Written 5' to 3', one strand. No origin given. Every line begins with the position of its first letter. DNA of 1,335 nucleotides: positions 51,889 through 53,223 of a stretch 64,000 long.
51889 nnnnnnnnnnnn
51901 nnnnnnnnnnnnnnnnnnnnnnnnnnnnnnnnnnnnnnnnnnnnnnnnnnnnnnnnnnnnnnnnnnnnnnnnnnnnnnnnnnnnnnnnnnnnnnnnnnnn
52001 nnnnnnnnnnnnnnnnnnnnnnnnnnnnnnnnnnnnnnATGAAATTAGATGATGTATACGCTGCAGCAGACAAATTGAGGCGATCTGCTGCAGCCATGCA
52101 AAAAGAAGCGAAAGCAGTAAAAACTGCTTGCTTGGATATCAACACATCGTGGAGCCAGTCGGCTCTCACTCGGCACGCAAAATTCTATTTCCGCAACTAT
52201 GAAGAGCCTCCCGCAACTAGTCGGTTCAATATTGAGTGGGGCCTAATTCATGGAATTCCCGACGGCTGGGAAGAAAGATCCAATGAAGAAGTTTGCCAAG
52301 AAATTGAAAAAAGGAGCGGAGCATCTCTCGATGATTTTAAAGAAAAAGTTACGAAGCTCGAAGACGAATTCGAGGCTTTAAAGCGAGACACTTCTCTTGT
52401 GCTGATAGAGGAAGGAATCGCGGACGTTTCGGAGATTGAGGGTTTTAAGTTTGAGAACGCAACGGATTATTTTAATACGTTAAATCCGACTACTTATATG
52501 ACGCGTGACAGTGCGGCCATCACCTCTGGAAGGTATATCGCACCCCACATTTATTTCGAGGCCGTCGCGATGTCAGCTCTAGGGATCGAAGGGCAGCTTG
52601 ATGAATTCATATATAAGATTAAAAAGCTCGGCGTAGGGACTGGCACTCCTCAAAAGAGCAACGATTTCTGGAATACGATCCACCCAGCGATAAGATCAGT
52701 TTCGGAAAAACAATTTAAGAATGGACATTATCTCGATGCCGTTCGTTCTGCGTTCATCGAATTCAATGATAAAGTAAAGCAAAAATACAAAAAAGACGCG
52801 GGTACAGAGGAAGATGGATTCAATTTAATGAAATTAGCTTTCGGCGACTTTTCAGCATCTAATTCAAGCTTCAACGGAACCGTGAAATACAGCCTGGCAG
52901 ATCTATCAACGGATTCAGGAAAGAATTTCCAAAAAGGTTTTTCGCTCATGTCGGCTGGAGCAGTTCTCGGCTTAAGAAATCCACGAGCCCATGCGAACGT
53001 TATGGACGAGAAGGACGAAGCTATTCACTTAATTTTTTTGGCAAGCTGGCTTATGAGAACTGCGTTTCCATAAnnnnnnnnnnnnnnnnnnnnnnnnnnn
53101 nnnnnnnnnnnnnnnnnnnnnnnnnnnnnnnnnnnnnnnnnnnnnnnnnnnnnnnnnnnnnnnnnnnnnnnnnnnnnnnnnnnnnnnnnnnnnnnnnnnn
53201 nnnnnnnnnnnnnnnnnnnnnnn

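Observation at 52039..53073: HEPN-like (RNPRAH) C-terminal domain fused to an unrecognised N-terminal domain of about 200 aa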

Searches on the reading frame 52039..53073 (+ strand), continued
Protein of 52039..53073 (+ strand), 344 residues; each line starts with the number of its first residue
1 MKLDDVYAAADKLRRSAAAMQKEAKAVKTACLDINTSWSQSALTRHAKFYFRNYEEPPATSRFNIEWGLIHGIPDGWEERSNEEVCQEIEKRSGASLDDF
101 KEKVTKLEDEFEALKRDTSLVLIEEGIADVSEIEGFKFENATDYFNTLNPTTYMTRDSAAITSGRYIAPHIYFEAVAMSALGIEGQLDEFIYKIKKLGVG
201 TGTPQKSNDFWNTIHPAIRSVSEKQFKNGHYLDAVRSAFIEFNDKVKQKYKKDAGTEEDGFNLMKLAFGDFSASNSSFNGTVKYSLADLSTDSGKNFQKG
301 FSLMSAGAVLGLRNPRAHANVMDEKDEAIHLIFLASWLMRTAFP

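Call 71: search_protein_families(library=padloc, proteins=[P0006], max_evalue=0.001)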
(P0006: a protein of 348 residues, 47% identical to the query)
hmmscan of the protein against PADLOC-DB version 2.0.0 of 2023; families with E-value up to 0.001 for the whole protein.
P0006 (348 aa): 0 families

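Call 82: search_protein_families(library=ncbifam, alignment_id=A5, max_evalue=0.001)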
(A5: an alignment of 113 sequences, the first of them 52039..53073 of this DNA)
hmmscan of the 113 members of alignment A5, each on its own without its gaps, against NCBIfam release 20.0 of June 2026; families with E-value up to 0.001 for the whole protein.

A. member 1, window:52039-53073:+ (344 aa): 1 family
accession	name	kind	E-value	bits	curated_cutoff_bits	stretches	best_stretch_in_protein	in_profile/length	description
TIGR02391.1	hypoth_ymh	hypoth_equivalog_domain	3.6e-13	49.7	39.45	1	214-339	1-117/125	TIGR02391 family protein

B. families by the number of members that match (of 113 scanned): 14 families
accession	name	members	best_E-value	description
TIGR02391.1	hypoth_ymh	14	4e-20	TIGR02391 family protein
NF050171.1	CDNTAsCap12CFB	14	4.4e-11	CBASS system CD-NTase-associated NAD(+) hydrolase Cap12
NF050172.1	CDNTAsCap12CFB2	14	9.3e-11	CBASS system CD-NTase-associated NAD(+) hydrolase Cap12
NF004079.0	PRK05584.1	3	8.3e-16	5'-methylthioadenosine/adenosylhomocysteine nucleosidase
TIGR01704.1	MTA_SAH-Nsdase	3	4.1e-07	5'-methylthioadenosine/S-adenosylhomocysteine nucleosidase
NF011286.0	PRK14697.1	3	8.4e-07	bifunctional 5'-methylthioadenosine/S-adenosylhomocysteine nucleosidase/phosphatase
TIGR03664.1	fut_nucase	2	8.4e-14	futalosine hydrolase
NF006087.0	PRK08236.1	2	2.7e-07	futalosine hydrolase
NF005213.0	PRK06698.1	2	3.4e-05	bifunctional 5'-methylthioadenosine/S-adenosylhomocysteine nucleosidase/phosphatase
NF004489.0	PRK05819.1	1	1.8e-08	DeoD-type purine-nucleoside phosphorylase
NF005221.0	PRK06714.1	1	1.9e-06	S-adenosylhomocysteine nucleosidase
NF040588.1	FxsC_Nterm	1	5.8e-06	TIR-like protein FxsC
NF042941.1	Retron_TIR_antiphage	1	1.3e-05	TIR domain-containing anti-phage reverse transcriptase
TIGR03070.1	couple_hipB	1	0.0004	type II toxin-antitoxin system Y4mF family antitoxin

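Call 84: search_dna_similar(query=window:52039-53073:+, collection=phages, mode=protein, max_evalue=0.001, max_rows=15)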
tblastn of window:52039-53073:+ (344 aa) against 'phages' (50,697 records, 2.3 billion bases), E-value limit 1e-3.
No match.

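Call 85: search_dna_similar(query=window:52039-53073:+, collection=plasmids, mode=protein, max_evalue=0.001, max_rows=15)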
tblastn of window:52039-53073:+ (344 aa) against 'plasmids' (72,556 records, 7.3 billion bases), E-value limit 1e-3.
Records with a match: 11; places in all: 11; records where one place covers at least 80% of the query: 0.
Best place of each record, by identity: <60% 11.
By first word of the organism name: Paenibacillus 2; Delftia 2; Streptomyces 1; Massilia 1; Ciceribacter 1; Polaromonas 1; Alkalihalophilus 1; Agrobacterium 1; Hymenobacter 1.
By predicted mobility (MOB-suite, as given by PLSDB): non-mobilizable 6; conjugative 3; mobilizable 2.
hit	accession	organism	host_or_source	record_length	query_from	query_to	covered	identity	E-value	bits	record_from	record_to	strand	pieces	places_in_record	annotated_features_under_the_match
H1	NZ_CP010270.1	Paenibacillus polymyxa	-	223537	142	340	58%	24.9%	2e-5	54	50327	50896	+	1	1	TIGR02391 family protein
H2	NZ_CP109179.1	Streptomyces sp. NBC_01717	-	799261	203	340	40%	35.3%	9e-11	71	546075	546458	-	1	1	TIGR02391 family protein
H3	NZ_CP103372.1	Massilia sp. H6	Whole genome of bacteria,soil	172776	205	342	40%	32.9%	3e-12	75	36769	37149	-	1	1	TIGR02391 family protein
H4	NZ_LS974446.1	Ciceribacter selenitireducens ATCC BAA-1503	-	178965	25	194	49%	25.1%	2e-4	50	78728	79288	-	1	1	TIR domain-containing protein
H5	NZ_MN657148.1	Polaromonas sp.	-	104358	198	318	35%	33.9%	2e-7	60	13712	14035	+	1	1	TIGR02391 family protein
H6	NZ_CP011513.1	Paenibacillus peoriae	cell culture,soil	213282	214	340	37%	31.3%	1e-5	55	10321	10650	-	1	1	TIGR02391 family protein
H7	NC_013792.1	Alkalihalophilus pseudofirmus OF4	-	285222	209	341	39%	29.3%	8e-5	52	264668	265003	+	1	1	TIGR02391 family protein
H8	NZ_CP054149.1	Agrobacterium vaccinii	Blueberry,pure bacterial culture,Tumor ...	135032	23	170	43%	26.1%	2e-5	54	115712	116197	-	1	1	TIR domain-containing protein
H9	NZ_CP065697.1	Delftia acidovorans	-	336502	212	323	33%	33.0%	5e-5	53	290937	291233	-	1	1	TIGR02391 family protein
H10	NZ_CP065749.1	Delftia lacustris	-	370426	212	323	33%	33.0%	5e-5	53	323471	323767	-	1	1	TIGR02391 family protein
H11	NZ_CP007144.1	Hymenobacter swuensis DY53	-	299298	214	340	37%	27.3%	2e-5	54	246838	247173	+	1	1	TIGR02391 family protein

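Call 87: get_annotated_region(hit=H4, flank=7000)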
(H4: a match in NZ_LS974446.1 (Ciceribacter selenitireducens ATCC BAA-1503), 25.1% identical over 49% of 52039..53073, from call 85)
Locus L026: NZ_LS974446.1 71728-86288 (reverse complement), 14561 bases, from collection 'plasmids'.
description: Ciceribacter selenitireducens ATCC BAA-1503 isolate T2.30D-1.1_plasmid plasmid 1, complete sequence
organism: Ciceribacter selenitireducens ATCC BAA-1503 (NCBI taxid 1336235)
taxonomy: Bacteria; Pseudomonadota; Alphaproteobacteria; Hyphomicrobiales; Rhizobiaceae; Ciceribacter; Ciceribacter selenitireducens; Ciceribacter selenitireducens ATCC BAA-1503
host: -; source: -; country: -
typing (MOB-suite, as given by PLSDB): conjugative; replicon rep_cluster_440; relaxase MOBQ; mating-pair formation MPF_T
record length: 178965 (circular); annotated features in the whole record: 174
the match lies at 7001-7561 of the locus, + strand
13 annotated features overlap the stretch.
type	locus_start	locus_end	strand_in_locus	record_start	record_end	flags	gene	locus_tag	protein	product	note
CDS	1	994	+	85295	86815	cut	istA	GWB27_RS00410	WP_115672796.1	IS21 family transposase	-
CDS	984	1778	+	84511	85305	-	istB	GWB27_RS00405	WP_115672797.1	IS21-like element helper ATPase IstB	-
CDS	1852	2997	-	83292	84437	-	-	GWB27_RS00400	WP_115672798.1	tyrosine-type recombinase/integrase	GO:0015074 - DNA integration [Evidence IEA]; GO:0006310 - DNA recombination [Evidence IEA]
CDS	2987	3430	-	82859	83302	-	-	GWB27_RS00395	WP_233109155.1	type II toxin-antitoxin system VapC family toxin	-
CDS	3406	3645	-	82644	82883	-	-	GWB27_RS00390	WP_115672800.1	type II toxin-antitoxin system prevent-host-death family antitoxin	GO:0008219 - cell death [Evidence IEA]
CDS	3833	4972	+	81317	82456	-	-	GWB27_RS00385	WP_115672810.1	RHE_PE00001 family protein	-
CDS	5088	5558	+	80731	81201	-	-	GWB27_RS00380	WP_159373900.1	GIY-YIG nuclease family protein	-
CDS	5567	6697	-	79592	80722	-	-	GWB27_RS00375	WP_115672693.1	DUF3800 domain-containing protein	-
CDS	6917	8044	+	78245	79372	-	-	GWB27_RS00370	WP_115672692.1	TIR domain-containing protein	-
CDS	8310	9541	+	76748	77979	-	-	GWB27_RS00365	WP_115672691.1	IS3 family transposase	-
CDS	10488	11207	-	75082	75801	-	-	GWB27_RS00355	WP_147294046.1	hypothetical protein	-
CDS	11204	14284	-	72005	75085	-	-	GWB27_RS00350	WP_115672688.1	N-6 DNA methylase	GO:0006306 - DNA methylation [Evidence IEA]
CDS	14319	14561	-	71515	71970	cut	-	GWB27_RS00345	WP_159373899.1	MerR family transcriptional regulator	GO:0006355 - regulation of DNA-templated transcription [Evidence IEA]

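Call 88: get_annotated_region(hit=H8, flank=7000)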
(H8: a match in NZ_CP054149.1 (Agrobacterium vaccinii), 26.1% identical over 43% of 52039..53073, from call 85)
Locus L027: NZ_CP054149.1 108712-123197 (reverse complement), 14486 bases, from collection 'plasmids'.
description: Agrobacterium vaccinii strain B19.1.4 plasmid pB19.1.4b, complete sequence
organism: Agrobacterium vaccinii (NCBI taxid 2735528)
taxonomy: Bacteria; Pseudomonadota; Alphaproteobacteria; Hyphomicrobiales; Rhizobiaceae; Agrobacterium; Agrobacterium vaccinii
host: -; source: Blueberry,pure bacterial culture,Tumor tissue; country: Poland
typing (MOB-suite, as given by PLSDB): non-mobilizable
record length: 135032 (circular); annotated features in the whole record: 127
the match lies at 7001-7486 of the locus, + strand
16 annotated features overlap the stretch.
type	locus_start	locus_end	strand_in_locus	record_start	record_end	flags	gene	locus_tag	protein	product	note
CDS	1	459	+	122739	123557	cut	-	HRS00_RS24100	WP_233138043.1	hypothetical protein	-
CDS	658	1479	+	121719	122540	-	-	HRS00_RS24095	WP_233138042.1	LON peptidase substrate-binding domain-containing protein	-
CDS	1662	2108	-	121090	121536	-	-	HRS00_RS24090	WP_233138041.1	hypothetical protein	-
CDS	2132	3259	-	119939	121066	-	-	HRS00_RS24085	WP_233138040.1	tyrosine-type recombinase/integrase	GO:0015074 - DNA integration [Evidence IEA]; GO:0006310 - DNA recombination [Evidence IEA]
CDS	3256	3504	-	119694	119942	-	-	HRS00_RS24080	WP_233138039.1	prevent-host-death family protein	-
CDS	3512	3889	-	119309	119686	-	-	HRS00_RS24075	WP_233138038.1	type II toxin-antitoxin system VapC family toxin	-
CDS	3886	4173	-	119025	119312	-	-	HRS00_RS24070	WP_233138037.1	type II toxin-antitoxin system prevent-host-death family antitoxin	GO:0008219 - cell death [Evidence IEA]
CDS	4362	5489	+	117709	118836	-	-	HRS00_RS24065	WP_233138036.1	RHE_PE00001 family protein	-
CDS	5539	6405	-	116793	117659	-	-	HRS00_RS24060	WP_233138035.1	hypothetical protein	-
CDS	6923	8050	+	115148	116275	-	-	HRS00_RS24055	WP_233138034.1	TIR domain-containing protein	-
CDS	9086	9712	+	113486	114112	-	-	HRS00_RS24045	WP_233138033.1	hypothetical protein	-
CDS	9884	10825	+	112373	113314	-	-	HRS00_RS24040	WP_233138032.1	DUF4238 domain-containing protein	-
CDS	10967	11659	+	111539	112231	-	-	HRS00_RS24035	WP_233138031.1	hypothetical protein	-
CDS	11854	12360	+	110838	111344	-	-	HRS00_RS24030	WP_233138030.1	hypothetical protein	-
CDS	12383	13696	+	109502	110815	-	-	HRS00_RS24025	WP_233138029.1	hypothetical protein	-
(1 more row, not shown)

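Call 100: find_encoding_contigs(protein=window:52039-53073:+, flank=10000, max_places=10)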
Protein window:52039-53073:+ (344 aa): 8 contigs read that carry it; 8 places shown.
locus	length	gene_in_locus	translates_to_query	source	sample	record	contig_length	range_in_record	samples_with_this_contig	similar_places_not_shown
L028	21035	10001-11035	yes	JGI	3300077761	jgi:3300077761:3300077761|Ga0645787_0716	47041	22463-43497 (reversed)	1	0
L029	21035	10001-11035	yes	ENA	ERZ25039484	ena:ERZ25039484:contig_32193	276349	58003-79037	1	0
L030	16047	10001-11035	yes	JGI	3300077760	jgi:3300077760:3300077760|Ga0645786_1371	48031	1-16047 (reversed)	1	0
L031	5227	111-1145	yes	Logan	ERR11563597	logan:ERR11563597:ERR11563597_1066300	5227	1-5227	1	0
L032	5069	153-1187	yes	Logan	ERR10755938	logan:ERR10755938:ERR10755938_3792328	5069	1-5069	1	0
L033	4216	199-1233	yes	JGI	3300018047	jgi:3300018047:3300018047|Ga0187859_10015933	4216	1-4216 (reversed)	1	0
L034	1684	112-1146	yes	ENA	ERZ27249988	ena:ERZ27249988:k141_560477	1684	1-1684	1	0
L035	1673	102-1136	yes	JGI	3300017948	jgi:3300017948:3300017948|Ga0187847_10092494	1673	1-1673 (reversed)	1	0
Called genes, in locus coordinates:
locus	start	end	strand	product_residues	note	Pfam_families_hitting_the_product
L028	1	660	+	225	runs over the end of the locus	PF02824:TGS, PF13291:ACT_4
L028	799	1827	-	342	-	PF02195:ParB_N, PF17762:HTH_ParB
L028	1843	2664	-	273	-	PF00142:Fer4_NifH, PF01656:CbiA, PF02374:ArsA_ATPase (weak), PF06564:CBP_BcsQ, PF09140:MipZ (weak), PF10609:ParA, PF13614:AAA_31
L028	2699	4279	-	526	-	PF00239:Resolvase, PF07508:Recombinase, PF13408:Zn_ribbon_recom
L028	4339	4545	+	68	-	PF13560:HTH_31, PF12844:HTH_19, PF13443:HTH_26, PF01381:HTH_3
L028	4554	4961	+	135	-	PF04471:Mrr_cat, PF13156:Mrr_cat_2, PF22722:NA-iREase1, PF10356:RRG7 (faint)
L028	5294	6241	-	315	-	PF01063:Aminotran_4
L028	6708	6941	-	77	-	-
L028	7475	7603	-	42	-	-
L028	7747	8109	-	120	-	PF02033:RBFA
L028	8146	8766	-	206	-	PF11987:IF-2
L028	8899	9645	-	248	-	PF00009:GTP_EFTU, PF00071:Ras (weak), PF01926:MMR_HSR1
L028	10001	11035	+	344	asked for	PF09509:Hypoth_Ymh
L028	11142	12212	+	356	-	-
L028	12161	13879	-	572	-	PF02384:N6_Mtase, PF05175:MTS (faint), PF13847:Methyltransf_31 (weak), PF07669:Eco57I, PF12950:TaqI_C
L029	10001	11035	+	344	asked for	PF09509:Hypoth_Ymh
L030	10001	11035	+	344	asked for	PF09509:Hypoth_Ymh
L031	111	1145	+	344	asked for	PF09509:Hypoth_Ymh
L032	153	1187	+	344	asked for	PF09509:Hypoth_Ymh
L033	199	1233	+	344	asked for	PF09509:Hypoth_Ymh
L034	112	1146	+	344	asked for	PF09509:Hypoth_Ymh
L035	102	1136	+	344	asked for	PF09509:Hypoth_Ymh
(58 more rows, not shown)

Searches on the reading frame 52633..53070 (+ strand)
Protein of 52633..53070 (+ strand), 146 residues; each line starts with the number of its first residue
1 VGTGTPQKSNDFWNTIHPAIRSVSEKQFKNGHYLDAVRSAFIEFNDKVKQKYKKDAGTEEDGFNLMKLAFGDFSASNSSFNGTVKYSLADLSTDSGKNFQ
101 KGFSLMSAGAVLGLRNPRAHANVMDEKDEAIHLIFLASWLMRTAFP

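Call 70: search_solved_structures(query=A4, max_evalue=10, show_alignments=2)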
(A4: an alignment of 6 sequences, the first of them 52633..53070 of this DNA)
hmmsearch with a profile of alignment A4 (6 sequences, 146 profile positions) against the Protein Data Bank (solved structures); distinct sequences matched with E-value up to 10: 3.
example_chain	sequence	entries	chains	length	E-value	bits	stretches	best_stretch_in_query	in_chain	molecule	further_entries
1jal_A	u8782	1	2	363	0.2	14.5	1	35-66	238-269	YchF protein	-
6rxf_A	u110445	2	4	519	0.39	13.6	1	82-115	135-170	Histidine acid phosphatase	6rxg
6rxd_A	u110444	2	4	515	0.4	13.6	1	82-115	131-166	Histidine acid phosphatase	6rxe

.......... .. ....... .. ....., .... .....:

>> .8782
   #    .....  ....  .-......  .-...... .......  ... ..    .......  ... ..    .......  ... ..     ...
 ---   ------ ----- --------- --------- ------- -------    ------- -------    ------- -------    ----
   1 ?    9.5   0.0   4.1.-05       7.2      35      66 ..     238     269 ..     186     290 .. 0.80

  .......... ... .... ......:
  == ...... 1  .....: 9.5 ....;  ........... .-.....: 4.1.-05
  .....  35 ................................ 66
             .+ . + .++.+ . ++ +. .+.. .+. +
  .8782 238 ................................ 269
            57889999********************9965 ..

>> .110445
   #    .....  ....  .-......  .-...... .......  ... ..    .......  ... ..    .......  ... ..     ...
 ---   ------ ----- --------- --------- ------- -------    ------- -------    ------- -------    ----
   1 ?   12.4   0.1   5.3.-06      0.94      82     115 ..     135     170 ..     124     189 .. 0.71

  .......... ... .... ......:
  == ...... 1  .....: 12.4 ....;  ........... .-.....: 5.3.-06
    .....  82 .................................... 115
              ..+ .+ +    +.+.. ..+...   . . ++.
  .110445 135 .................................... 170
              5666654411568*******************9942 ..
